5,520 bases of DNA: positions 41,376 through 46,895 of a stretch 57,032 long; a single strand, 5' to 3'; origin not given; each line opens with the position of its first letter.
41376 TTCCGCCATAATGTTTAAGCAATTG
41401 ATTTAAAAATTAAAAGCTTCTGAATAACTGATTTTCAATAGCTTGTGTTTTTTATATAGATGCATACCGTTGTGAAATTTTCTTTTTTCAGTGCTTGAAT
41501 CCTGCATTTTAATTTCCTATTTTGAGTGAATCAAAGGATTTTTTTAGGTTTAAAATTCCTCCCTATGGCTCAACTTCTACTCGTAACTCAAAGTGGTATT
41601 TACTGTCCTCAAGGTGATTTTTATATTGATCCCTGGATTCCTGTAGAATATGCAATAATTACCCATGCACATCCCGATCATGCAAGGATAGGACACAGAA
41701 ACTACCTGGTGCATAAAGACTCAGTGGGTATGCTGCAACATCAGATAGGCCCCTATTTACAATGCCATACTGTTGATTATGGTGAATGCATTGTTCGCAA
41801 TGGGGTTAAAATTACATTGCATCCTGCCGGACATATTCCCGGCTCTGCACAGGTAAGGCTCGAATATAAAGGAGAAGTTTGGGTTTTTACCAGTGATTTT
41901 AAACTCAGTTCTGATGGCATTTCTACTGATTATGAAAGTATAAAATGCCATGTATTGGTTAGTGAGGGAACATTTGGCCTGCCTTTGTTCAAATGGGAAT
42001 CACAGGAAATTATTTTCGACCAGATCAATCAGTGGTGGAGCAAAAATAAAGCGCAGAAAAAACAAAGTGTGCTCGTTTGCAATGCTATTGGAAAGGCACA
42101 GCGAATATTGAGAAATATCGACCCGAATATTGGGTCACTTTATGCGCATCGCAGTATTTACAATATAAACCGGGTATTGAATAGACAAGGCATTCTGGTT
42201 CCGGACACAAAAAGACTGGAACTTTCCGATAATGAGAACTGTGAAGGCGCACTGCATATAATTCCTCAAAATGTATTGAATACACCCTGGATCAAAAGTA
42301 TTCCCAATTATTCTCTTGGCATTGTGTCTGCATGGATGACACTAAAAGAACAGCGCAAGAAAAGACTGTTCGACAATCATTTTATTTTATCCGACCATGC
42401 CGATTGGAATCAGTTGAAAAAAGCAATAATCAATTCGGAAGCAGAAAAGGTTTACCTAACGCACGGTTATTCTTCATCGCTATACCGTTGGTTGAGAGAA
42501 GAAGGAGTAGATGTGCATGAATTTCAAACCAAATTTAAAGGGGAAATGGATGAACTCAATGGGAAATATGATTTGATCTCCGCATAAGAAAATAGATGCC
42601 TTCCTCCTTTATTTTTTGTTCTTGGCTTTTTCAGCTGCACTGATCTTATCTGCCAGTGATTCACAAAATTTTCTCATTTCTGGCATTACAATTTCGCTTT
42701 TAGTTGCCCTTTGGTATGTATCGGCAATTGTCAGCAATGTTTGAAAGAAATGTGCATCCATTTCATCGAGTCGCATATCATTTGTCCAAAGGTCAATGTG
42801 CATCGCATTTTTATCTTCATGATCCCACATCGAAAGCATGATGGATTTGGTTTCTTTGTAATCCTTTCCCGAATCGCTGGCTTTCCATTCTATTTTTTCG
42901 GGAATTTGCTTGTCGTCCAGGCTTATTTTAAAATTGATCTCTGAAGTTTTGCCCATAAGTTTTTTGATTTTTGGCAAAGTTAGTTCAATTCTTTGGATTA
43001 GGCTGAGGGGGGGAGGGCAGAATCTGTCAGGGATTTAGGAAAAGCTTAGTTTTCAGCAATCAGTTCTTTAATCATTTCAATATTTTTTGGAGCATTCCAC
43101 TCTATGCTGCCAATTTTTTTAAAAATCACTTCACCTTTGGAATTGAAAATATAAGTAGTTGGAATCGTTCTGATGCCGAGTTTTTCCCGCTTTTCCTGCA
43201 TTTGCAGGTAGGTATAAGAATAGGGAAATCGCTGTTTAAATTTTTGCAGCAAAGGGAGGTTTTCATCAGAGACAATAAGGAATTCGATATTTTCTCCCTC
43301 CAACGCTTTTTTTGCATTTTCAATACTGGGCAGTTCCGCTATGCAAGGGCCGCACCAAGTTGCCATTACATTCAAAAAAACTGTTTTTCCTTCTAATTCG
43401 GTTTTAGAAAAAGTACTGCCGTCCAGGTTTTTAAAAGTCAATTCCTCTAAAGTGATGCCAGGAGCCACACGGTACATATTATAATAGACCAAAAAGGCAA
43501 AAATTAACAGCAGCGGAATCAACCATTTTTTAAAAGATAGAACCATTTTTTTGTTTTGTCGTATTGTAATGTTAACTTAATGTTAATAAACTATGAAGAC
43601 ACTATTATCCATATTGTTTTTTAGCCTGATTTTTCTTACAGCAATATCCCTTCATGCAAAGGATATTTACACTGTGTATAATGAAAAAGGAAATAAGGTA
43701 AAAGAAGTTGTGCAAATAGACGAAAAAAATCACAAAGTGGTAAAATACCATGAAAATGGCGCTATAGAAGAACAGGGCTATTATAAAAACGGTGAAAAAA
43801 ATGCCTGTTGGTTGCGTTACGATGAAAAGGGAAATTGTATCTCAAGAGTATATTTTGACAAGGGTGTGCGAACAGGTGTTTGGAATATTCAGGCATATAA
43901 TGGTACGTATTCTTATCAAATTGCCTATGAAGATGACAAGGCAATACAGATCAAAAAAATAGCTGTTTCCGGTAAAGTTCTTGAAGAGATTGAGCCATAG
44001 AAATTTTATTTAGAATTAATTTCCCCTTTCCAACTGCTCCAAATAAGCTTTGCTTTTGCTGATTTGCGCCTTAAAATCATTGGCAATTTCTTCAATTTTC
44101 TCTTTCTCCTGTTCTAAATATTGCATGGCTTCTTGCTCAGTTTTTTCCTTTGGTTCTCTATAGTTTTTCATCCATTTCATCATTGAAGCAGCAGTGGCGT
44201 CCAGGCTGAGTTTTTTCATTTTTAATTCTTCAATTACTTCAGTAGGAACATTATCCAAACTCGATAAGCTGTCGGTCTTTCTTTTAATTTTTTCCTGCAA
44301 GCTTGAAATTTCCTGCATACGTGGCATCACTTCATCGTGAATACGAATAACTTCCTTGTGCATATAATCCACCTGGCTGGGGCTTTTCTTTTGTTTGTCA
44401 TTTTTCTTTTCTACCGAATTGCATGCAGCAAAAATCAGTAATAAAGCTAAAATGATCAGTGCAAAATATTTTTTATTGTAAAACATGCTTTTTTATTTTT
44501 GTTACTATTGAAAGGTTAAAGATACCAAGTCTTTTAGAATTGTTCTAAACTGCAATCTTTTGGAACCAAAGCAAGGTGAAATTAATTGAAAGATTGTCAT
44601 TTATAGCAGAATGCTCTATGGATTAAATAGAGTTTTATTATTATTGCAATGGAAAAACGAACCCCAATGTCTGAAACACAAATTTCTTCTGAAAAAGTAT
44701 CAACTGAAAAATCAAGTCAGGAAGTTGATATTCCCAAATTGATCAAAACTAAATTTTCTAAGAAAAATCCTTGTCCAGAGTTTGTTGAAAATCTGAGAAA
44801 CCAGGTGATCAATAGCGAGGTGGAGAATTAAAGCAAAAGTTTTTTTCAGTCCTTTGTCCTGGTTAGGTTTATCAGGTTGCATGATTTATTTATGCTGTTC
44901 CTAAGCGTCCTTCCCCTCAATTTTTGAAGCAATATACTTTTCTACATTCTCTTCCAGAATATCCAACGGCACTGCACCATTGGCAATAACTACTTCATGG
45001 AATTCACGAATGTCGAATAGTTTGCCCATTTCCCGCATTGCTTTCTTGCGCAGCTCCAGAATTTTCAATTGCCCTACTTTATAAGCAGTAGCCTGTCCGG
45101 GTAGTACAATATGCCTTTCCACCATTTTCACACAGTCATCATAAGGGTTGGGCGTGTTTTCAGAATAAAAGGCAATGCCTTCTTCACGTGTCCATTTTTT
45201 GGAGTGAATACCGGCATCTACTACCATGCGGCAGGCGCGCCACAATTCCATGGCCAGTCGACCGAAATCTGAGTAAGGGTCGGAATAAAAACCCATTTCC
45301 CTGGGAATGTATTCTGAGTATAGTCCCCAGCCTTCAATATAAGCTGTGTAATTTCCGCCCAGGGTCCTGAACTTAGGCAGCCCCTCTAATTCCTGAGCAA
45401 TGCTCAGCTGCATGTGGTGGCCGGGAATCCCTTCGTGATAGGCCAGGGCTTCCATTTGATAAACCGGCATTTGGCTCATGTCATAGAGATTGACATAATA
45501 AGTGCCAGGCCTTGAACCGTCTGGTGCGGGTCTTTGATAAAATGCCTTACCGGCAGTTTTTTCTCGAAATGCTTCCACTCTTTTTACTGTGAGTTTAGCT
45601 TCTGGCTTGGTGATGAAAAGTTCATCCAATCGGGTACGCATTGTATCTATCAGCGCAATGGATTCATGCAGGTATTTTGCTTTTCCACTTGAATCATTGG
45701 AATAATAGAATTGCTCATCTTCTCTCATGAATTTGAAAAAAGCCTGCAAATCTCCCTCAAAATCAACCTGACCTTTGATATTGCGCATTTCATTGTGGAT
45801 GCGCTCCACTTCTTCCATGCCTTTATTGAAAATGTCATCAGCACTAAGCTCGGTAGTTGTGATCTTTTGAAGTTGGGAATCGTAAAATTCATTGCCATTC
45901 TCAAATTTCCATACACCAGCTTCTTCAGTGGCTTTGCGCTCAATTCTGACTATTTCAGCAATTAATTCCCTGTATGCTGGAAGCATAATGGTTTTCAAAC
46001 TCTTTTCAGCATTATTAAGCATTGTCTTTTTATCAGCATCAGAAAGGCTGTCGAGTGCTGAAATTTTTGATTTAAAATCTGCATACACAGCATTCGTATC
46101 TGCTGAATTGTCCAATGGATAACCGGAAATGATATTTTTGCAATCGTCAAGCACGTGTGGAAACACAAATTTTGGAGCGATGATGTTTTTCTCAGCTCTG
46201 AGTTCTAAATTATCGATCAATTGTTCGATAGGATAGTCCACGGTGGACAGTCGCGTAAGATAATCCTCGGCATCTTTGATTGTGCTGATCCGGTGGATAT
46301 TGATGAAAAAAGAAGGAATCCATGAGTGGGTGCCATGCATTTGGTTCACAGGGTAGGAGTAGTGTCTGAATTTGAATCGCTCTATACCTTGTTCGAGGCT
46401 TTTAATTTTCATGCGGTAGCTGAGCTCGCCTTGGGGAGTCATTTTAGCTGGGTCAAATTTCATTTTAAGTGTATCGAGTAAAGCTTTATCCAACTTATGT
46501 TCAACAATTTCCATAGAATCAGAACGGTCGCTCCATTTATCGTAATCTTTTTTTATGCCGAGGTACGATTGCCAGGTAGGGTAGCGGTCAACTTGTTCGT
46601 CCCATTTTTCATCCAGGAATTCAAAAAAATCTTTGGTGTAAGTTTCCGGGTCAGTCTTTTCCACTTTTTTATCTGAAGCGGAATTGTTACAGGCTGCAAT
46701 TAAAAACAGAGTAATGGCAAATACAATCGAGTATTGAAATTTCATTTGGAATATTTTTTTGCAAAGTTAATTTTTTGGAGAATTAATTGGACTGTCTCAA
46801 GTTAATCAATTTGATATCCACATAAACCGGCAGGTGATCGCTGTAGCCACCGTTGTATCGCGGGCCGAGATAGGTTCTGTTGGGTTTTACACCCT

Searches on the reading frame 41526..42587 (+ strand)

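Call 39: search_protein_families(library=pfam, proteins=[window:41526-42587:+], max_evalue=0.001)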
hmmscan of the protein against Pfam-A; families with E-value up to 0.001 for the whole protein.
window:41526-42587:+ (353 aa): 1 family
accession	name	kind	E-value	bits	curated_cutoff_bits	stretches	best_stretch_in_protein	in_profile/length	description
PF00753.33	Lactamase_B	-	9.4e-06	26.1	22.7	0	37-53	41-57/196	Metallo-beta-lactamase superfamily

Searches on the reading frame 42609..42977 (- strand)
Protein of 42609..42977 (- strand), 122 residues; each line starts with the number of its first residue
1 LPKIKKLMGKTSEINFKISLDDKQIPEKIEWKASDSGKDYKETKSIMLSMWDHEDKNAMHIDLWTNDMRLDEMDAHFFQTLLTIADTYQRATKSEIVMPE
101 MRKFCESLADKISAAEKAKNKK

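Call 39: search_protein_families(library=pfam, proteins=[window:42609-42977:-], max_evalue=0.001)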
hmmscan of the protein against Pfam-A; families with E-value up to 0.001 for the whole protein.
window:42609-42977:- (122 aa): 1 family
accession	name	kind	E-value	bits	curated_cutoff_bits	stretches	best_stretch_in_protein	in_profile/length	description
PF19937.4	GldC-like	-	6.4e-33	113.5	25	1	26-113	1-89/90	Gliding motility-associated protein GldC-like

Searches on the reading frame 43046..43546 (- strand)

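Call 40: search_protein_families(library=pfam, proteins=[window:43046-43546:-], max_evalue=0.001)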
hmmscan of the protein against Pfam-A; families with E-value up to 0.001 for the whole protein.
window:43046-43546:- (166 aa): 5 families
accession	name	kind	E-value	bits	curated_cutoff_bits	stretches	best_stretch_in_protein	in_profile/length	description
PF08534.16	Redoxin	-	4.2e-14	53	26.6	1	36-151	9-139/148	Redoxin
PF00578.27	AhpC-TSA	-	8.2e-14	52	26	1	35-141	7-122/124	AhpC/TSA family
PF00085.26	Thioredoxin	-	1.6e-06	28.5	23.5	1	43-93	7-57/103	Thioredoxin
PF13905.12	Thioredoxin_8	-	2.9e-06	28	27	1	53-140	1-94/94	Thioredoxin-like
PF14595.12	Thioredoxin_9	-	0.00013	22.3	25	0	51-105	39-92/129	Thioredoxin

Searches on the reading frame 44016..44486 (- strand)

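Call 40: search_protein_families(library=pfam, proteins=[window:44016-44486:-], max_evalue=0.001)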
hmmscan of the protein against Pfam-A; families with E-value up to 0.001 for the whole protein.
window:44016-44486:- (156 aa): 1 family
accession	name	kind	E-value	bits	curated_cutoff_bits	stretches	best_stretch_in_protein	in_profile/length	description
PF03148.19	Tektin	-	0.00012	21.5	34.3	0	47-99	320-372/383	Tektin family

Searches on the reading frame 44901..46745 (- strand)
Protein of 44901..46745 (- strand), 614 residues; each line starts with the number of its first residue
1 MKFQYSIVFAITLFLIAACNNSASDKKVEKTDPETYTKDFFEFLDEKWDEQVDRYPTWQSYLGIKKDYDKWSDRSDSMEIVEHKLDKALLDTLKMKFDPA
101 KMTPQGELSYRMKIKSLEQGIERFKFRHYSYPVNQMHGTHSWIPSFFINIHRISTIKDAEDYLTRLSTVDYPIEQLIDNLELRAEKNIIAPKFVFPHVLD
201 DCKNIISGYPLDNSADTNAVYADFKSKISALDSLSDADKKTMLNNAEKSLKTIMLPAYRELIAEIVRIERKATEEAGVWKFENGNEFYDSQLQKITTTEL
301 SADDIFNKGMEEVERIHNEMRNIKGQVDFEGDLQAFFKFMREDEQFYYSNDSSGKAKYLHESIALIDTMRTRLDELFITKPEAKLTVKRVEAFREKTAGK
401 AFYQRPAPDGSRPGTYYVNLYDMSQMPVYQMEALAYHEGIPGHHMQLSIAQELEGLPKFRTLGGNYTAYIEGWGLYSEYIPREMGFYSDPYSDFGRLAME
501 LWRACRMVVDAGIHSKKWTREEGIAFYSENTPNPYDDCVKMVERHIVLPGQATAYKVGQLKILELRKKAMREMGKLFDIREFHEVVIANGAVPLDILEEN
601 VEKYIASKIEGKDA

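Call 40: search_protein_families(library=pfam, proteins=[window:44901-46745:-], max_evalue=0.001)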
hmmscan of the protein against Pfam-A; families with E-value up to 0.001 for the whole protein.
window:44901-46745:- (614 aa): 1 family
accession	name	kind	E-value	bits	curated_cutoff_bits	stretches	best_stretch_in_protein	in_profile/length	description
PF05960.17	DUF885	-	1.5e-168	563.2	32.4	1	56-601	1-532/532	Bacterial protein of unknown function (DUF885)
